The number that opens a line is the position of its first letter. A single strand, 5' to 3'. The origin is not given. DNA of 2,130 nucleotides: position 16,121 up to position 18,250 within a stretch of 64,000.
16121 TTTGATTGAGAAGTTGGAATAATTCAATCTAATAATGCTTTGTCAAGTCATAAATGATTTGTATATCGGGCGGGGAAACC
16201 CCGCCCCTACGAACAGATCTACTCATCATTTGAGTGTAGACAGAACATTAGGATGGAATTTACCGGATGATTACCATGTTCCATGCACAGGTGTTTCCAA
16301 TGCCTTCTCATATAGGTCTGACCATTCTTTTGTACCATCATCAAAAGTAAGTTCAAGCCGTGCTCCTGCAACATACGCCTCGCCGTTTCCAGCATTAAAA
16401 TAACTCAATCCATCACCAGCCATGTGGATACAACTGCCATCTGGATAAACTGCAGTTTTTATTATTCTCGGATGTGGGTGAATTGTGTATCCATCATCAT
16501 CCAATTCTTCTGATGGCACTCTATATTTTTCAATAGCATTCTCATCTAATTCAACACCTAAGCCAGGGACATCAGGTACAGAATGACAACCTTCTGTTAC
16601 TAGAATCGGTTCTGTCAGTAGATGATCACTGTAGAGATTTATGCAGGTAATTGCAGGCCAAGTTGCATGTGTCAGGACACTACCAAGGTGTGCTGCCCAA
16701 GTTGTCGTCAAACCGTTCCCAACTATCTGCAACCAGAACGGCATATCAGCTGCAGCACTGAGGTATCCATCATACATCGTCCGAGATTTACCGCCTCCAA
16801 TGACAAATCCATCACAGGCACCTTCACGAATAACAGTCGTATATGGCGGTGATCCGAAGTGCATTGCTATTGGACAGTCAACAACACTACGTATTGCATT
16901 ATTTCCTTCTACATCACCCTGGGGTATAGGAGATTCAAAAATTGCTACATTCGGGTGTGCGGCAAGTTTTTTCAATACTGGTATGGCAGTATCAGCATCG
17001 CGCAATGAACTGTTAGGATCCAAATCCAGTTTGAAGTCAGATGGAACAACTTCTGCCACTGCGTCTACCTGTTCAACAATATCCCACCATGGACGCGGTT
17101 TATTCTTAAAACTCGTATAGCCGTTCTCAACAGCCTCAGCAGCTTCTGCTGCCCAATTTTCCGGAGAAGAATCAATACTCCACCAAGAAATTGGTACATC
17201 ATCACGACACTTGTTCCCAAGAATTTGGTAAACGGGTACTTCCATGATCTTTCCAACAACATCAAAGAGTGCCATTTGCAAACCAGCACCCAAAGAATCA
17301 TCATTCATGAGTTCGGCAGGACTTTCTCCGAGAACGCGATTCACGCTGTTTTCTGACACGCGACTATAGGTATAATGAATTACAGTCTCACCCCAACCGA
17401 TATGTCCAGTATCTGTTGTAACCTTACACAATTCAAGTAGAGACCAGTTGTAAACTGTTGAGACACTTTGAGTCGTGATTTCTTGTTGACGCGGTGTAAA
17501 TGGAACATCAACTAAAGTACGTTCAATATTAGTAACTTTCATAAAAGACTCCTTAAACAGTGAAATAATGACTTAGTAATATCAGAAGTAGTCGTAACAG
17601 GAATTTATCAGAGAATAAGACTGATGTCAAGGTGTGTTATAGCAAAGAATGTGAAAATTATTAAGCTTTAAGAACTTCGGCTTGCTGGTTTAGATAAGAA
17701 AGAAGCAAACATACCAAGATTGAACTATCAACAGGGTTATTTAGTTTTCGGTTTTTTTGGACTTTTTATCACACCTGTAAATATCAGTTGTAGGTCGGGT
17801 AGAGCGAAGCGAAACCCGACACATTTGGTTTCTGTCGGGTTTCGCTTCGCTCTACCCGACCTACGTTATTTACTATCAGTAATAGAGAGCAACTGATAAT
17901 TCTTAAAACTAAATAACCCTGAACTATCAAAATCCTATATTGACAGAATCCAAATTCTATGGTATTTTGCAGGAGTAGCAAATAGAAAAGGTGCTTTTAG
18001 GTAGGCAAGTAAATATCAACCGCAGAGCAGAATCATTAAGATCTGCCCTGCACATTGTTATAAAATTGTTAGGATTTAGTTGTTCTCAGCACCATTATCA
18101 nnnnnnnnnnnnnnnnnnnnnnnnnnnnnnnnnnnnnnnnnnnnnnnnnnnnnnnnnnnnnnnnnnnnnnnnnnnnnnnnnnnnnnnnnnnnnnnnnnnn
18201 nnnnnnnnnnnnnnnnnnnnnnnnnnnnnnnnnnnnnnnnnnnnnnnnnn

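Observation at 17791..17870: Family of long perfect hairpin elements with compensatory arm substitutions (copy 1)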

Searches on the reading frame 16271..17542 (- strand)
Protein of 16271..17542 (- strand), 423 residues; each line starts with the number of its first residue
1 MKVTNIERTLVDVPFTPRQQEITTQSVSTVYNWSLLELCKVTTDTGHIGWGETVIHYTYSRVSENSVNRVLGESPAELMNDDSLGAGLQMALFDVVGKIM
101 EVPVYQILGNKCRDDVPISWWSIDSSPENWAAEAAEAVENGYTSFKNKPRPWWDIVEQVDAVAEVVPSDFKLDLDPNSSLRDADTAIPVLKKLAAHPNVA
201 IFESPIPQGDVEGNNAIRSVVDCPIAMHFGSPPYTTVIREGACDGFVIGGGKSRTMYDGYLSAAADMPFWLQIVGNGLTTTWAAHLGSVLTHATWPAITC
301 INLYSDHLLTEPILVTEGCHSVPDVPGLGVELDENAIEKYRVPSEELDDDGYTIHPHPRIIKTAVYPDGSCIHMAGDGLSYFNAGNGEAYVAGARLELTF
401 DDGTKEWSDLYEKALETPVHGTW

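Call 12: search_protein_families(library=pfam, proteins=[window:16271-17542:-])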
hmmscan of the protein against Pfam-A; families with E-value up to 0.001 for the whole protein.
window:16271-17542:- (423 aa): 2 families
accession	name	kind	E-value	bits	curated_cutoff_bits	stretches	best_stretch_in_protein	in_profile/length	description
PF13378.12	MR_MLE_C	-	3.9e-24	86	29.4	1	131-335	3-218/219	Enolase C-terminal domain-like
PF02746.21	MR_MLE_N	-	0.00029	21.5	22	0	86-109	94-117/117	Mandelate racemase / muconate lactonizing enzyme, N-terminal domain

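Call 15: find_encoding_contigs(protein=window:16271-17542:-, flank=3000, max_places=6)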
Protein window:16271-17542:- (423 aa): no gene with exactly this product is on record in the collection.

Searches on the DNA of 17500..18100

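Call 100: search_rna_families(source=window, start=17500, end=18100, threshold=evalue, max_evalue=1)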
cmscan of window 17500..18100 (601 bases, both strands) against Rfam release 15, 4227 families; matches with E-value up to 1: 14.
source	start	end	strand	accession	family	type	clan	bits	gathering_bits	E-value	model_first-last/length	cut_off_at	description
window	17785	17870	+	RF04164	MIR1507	Gene; miRNA;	-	41.1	73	3.1e-08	1-107/107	no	MIR1507 microRNA precursor family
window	17777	17873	-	RF04262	MIR1319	Gene; miRNA;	-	40.6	116.6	4.1e-06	1-119/119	no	MIR1319 microRNA precursor family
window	17788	17866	-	RF03599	MIR1883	Gene; miRNA;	-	39.7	128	1.3e-05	1-118/118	no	MIR1883 microRNA precursor family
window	17777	17873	+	RF04262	MIR1319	Gene; miRNA;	-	39.1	116.6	9.6e-06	1-119/119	no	MIR1319 microRNA precursor family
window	17792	17862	-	RF01939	mir-761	Gene; miRNA;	-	37.3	82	4.5e-06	1-65/65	no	mir-761 microRNA precursor family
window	17793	17863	+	RF04106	mir-1303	Gene; miRNA;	-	36.1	107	3e-05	1-85/85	no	mir-1303 microRNA precursor family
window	17792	17862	-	RF03300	mir-3617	Gene; miRNA;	-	35.8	107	1.2e-05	1-79/79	no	mir-3617 microRNA precursor family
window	17787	17865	-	RF03550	mir-31_2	Gene; miRNA;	-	35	97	2.7e-05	1-83/83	no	mir-31_2 microRNA precursor family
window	17792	17859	+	RF01939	mir-761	Gene; miRNA;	-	34.9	82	2e-05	1-65/65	no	mir-761 microRNA precursor family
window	17773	17878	+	RF04097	MIR2630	Gene; miRNA;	-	34.8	144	3.4e-05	1-229/229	no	MIR2630 microRNA precursor family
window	17793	17861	-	RF00551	bicoid_3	Cis-reg;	-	22.7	91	0.0033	1-552/552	no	Bicoid 3'-UTR regulatory element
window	17757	17916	+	RF01669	P14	Gene; sRNA;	-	21.2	45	0.084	1-146/146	no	Pseudomonas sRNA P14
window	17790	17864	+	RF03283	mir-1010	Gene; miRNA;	-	19.7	70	0.18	1-93/93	no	mir-1010 microRNA precursor family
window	17784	17873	+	RF02862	sRNA_1300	Gene; sRNA;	-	18.2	48.8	0.086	1-231/231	no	Enterococcus sRNA 1300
